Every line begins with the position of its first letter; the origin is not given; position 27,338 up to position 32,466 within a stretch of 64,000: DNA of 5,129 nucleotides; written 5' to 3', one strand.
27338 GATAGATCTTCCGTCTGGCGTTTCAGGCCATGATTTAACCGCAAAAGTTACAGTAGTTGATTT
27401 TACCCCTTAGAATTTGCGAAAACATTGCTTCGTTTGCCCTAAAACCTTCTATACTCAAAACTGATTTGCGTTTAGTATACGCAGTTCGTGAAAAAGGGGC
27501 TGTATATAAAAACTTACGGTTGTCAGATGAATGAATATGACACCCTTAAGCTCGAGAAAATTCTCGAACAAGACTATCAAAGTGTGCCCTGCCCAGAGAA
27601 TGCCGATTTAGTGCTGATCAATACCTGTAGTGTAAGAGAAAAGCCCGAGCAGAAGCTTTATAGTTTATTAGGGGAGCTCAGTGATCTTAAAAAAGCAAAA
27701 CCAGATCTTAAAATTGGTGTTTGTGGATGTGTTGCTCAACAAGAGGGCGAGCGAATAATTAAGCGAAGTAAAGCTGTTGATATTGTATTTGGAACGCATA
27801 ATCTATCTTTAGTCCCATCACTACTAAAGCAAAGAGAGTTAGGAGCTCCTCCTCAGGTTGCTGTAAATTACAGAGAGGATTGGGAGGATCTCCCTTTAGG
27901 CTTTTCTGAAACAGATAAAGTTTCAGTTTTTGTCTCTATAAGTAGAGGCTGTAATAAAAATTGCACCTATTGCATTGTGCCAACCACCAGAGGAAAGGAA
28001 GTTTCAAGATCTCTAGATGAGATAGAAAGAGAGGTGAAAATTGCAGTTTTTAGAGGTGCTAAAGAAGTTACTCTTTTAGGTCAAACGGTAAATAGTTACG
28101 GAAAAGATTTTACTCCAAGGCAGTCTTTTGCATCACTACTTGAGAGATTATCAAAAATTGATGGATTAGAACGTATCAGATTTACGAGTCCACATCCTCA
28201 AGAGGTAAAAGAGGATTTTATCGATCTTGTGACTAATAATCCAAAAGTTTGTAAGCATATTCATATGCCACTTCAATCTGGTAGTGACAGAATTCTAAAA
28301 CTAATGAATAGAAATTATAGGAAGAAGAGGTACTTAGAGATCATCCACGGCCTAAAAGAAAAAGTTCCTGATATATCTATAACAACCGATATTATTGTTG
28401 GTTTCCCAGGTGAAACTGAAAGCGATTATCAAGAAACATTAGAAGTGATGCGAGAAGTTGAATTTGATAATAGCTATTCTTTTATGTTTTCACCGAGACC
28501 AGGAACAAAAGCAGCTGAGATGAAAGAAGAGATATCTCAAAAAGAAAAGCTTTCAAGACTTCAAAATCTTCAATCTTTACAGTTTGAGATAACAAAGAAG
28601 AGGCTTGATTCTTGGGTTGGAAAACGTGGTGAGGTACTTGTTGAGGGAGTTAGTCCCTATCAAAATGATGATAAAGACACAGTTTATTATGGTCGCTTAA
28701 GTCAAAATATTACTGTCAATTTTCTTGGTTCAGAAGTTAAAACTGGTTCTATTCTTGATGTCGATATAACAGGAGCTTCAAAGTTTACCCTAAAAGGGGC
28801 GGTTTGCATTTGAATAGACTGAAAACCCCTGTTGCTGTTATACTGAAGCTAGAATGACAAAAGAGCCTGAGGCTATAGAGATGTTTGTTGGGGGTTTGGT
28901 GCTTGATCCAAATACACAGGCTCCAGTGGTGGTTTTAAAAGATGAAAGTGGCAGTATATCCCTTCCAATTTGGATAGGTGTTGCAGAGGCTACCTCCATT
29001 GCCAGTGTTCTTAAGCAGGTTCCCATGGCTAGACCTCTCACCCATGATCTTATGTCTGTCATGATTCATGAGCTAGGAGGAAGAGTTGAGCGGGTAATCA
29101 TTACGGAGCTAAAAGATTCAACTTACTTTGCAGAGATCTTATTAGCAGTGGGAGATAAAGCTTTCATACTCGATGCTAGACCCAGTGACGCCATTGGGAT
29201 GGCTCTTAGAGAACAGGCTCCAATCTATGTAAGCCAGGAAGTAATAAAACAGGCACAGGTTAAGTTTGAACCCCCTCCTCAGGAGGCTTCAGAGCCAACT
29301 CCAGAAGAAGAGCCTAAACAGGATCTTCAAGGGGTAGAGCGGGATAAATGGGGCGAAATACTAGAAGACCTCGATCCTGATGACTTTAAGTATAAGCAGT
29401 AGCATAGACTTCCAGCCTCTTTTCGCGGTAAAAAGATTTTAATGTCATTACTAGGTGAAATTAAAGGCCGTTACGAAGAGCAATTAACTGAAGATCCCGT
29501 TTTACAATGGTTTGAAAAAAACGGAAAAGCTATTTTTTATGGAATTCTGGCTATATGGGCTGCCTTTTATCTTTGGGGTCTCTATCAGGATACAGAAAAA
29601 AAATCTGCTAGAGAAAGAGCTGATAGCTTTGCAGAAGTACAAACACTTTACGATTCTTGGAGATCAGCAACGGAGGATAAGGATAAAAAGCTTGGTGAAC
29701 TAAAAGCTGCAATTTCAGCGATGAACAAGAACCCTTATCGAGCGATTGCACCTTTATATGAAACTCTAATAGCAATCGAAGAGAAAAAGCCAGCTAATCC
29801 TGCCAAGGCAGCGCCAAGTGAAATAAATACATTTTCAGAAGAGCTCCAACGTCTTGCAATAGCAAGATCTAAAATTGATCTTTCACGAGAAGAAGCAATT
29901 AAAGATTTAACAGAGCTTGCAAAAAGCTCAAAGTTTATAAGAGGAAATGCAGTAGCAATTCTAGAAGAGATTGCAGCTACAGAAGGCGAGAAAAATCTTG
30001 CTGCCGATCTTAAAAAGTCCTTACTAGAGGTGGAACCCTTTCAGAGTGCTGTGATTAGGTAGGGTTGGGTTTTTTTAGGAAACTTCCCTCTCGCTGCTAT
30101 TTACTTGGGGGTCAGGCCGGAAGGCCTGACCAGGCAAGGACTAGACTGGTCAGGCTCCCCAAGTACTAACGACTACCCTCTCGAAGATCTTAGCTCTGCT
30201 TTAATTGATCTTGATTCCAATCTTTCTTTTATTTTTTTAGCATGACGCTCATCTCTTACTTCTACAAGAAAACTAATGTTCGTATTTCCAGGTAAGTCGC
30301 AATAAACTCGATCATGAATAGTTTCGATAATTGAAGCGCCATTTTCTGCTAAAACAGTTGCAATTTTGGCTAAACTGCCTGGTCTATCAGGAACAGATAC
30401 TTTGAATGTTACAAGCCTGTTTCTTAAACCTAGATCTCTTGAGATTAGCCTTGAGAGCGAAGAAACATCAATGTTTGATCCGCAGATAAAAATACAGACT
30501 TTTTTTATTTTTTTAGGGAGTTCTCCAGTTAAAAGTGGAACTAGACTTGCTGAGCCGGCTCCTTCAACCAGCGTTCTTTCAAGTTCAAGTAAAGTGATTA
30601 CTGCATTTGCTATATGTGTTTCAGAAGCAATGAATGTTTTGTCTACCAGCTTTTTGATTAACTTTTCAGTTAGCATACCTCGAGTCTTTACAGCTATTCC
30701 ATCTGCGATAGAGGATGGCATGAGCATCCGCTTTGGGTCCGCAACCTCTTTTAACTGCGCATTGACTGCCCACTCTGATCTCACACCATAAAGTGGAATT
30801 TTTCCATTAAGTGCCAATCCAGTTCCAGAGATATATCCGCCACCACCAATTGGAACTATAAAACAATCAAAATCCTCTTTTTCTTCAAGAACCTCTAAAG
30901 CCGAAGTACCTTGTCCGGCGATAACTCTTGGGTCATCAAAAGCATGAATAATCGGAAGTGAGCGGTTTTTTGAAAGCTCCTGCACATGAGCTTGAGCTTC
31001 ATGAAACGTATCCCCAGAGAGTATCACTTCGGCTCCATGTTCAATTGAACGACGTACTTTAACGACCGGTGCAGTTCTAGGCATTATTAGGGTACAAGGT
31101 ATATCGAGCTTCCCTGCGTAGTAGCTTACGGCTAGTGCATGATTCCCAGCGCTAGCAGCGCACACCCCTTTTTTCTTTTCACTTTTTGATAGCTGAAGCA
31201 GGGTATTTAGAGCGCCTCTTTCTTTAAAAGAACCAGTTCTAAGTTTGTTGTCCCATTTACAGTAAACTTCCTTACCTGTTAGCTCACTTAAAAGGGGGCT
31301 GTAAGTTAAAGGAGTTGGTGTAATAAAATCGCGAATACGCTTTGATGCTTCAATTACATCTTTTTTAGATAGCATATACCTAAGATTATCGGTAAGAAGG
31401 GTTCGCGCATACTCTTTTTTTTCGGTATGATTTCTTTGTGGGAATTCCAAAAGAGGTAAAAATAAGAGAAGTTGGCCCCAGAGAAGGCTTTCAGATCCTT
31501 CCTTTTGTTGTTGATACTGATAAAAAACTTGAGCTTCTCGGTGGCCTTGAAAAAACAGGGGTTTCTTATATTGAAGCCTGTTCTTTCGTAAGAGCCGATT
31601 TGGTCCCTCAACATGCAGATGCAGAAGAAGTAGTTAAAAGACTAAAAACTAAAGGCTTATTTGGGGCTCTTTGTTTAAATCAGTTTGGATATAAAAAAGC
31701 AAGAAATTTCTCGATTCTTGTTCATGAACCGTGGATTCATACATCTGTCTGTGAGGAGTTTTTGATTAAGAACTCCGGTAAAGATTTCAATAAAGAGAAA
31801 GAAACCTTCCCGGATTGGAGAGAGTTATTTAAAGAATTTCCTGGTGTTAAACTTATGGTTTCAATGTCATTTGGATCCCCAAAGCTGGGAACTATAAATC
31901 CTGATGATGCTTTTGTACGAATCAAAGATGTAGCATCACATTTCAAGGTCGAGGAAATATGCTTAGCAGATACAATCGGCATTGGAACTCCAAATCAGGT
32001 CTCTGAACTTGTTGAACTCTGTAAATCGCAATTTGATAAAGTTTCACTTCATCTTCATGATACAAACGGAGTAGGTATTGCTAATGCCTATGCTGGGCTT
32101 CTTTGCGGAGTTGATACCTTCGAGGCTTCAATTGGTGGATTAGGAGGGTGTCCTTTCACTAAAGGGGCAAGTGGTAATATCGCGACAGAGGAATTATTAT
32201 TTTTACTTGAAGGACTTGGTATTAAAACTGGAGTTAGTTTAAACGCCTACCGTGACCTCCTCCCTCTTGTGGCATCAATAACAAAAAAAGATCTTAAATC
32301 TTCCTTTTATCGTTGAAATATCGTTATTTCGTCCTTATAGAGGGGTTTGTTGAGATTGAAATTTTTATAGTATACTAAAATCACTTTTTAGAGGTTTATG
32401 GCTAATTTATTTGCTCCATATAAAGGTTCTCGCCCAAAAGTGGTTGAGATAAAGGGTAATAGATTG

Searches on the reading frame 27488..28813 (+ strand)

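Call 80: search_protein_families(library=pfam, proteins=[window:27488-28813:+], max_evalue=0.001)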
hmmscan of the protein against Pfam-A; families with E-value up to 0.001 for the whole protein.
window:27488-28813:+ (441 aa): 3 families
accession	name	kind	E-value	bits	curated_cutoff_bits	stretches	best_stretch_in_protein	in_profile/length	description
PF04055.27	Radical_SAM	-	7.8e-32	111.2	29.5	1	149-319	1-164/166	Radical SAM superfamily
PF00919.26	UPF0004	-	2e-29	101.9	27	1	5-102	2-98/98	Uncharacterized protein family UPF0004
PF01938.26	TRAM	-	0.00045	20.5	21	0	377-439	4-60/61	TRAM domain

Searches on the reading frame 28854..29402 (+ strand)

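Call 80: search_protein_families(library=pfam, proteins=[window:28854-29402:+], max_evalue=0.001)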
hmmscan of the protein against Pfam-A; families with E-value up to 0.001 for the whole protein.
window:28854-29402:+ (182 aa): 1 family
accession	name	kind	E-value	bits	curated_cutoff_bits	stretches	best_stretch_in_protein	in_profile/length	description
PF02577.19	BFN_dom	-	1.1e-37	128.7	27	1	26-138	1-111/112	Bifunctional nuclease domain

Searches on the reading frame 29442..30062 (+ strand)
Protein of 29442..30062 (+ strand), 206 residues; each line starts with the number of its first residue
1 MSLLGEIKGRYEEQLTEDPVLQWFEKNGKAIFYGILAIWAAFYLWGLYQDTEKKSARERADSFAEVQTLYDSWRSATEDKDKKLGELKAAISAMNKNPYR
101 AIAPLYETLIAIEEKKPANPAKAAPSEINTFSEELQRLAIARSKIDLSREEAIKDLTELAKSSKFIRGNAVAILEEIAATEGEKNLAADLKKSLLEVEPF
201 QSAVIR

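Call 80: search_protein_families(library=pfam, proteins=[window:29442-30062:+], max_evalue=0.001)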
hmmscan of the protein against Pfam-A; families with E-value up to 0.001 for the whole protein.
window:29442-30062:+ (206 aa): 1 family
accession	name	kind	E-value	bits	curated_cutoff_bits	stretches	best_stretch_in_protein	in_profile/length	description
PF09976.15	TPR_21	-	9.9e-09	35.6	25.5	1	22-142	2-118/193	Tetratricopeptide repeat-like domain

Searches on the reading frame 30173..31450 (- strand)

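Call 80: search_protein_families(library=pfam, proteins=[window:30173-31450:-], max_evalue=0.001)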
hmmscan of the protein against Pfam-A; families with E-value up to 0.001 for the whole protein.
window:30173-31450:- (425 aa): 3 families
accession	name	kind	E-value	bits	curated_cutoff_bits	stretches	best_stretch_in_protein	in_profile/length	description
PF00291.31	PALP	-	4.3e-62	210.6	35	1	39-324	1-295/295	Pyridoxal-phosphate dependent enzyme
PF01842.31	ACT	-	2.7e-10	40.2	27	1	349-413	3-63/66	ACT domain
PF13291.12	ACT_4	-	2e-05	25.6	27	1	346-413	6-71/80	ACT domain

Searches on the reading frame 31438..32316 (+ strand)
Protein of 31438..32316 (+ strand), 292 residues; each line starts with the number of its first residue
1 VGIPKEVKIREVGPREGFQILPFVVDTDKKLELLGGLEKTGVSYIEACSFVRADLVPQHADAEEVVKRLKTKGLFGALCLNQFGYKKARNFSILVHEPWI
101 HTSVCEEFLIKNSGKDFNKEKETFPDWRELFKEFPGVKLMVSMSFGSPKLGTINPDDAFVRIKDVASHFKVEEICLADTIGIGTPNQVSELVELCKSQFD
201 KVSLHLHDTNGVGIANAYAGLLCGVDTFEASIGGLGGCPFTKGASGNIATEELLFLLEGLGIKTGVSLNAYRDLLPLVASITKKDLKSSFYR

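Call 80: search_protein_families(library=pfam, proteins=[window:31438-32316:+], max_evalue=0.001)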
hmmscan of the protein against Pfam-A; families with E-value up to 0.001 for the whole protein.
window:31438-32316:+ (292 aa): 1 family
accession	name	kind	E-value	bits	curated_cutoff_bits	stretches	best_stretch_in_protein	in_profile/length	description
PF00682.25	HMGL-like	-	9.6e-30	104.3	29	1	7-277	2-259/260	HMGL-like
